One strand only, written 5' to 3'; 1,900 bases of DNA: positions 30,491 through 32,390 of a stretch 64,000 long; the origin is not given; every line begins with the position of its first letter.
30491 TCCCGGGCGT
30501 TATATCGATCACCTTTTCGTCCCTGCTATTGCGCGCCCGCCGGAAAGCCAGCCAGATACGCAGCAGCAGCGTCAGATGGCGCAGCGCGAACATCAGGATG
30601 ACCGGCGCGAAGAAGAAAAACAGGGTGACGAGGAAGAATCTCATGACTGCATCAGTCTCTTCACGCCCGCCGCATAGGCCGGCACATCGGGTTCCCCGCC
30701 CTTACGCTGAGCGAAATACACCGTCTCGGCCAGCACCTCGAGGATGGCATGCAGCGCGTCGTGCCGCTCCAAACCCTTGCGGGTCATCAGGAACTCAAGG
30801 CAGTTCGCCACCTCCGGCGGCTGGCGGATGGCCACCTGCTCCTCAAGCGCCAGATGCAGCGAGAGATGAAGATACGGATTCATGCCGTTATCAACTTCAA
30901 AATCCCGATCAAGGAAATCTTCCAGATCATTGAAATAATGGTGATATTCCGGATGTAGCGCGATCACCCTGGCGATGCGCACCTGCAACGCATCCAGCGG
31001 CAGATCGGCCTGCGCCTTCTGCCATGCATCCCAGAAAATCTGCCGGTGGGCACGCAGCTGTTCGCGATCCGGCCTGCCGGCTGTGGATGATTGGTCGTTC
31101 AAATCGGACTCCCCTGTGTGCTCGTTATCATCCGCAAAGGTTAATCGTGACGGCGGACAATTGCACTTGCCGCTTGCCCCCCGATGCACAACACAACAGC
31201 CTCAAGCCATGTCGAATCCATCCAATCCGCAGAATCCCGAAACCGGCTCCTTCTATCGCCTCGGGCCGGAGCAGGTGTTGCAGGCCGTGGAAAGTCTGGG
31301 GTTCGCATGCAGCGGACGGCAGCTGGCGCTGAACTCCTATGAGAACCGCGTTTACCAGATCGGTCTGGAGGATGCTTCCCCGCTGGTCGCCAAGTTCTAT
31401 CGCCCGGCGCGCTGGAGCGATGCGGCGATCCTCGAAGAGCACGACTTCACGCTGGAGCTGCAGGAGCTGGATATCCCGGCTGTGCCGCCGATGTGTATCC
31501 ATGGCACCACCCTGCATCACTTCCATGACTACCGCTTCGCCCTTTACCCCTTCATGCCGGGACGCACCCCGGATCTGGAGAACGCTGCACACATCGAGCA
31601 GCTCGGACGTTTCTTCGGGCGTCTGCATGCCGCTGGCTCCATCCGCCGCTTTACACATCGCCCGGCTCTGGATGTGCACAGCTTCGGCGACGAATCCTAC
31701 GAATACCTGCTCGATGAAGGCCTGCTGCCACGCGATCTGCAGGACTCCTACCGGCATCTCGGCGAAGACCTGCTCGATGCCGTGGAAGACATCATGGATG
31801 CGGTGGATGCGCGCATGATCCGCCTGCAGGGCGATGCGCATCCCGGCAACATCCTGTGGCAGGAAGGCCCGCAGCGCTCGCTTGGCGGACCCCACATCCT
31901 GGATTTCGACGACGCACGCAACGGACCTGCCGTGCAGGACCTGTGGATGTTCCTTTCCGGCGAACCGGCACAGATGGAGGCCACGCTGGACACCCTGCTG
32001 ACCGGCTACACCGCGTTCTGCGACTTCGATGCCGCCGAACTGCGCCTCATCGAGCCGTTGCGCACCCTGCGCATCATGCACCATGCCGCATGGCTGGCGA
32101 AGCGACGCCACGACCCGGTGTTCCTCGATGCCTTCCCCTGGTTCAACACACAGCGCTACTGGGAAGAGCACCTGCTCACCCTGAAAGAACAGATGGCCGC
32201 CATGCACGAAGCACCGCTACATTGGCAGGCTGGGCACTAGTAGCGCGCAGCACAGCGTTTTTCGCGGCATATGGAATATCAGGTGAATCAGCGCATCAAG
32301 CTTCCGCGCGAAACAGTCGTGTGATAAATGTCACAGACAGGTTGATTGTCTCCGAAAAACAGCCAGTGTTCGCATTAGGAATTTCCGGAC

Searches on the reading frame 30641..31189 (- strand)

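Call 54: search_protein_families(library=pfam, proteins=[window:30641-31189:-], max_evalue=0.1)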
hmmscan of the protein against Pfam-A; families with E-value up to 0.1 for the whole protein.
window:30641-31189:- (182 aa): 1 family
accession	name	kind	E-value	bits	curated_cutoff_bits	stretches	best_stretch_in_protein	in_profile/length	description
PF08897.16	DUF1841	-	1.7e-38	132.2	24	1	47-177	4-134/135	Domain of unknown function (DUF1841)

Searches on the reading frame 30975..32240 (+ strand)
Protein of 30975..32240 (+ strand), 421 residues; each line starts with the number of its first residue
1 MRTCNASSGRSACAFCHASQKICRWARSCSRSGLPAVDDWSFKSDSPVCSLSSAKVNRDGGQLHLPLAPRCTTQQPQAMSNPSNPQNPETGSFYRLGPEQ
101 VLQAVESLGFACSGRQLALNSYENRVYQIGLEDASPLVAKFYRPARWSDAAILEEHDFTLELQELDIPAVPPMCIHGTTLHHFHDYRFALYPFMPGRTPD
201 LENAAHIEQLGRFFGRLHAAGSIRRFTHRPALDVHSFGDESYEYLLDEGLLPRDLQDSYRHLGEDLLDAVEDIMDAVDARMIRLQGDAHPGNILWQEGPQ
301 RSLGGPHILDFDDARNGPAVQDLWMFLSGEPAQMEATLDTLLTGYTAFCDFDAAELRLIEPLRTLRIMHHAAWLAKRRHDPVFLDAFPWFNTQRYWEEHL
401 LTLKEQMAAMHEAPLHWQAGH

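Call 3: search_protein_families(library=pfam, proteins=[window:30975-32240:+], max_evalue=0.01)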
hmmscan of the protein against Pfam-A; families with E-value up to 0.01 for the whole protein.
window:30975-32240:+ (421 aa): 1 family
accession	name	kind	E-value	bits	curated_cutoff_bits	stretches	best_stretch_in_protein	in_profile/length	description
PF01636.29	APH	-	8.8e-30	104.6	23.2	1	120-357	6-237/239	Phosphotransferase enzyme family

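Call 6: search_protein_families(library=ncbifam, proteins=[window:30975-32240:+], max_evalue=0.001)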
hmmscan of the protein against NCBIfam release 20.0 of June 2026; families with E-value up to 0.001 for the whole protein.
window:30975-32240:+ (421 aa): 2 families
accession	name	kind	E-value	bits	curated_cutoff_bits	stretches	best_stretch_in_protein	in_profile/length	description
NF008738.0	PRK11768.1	equivalog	4.5e-132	440.3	194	1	89-416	5-325/327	serine/threonine protein kinase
NF003558.0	PRK05231.1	equivalog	1.1e-05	24.6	271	1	162-361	71-268/322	homoserine kinase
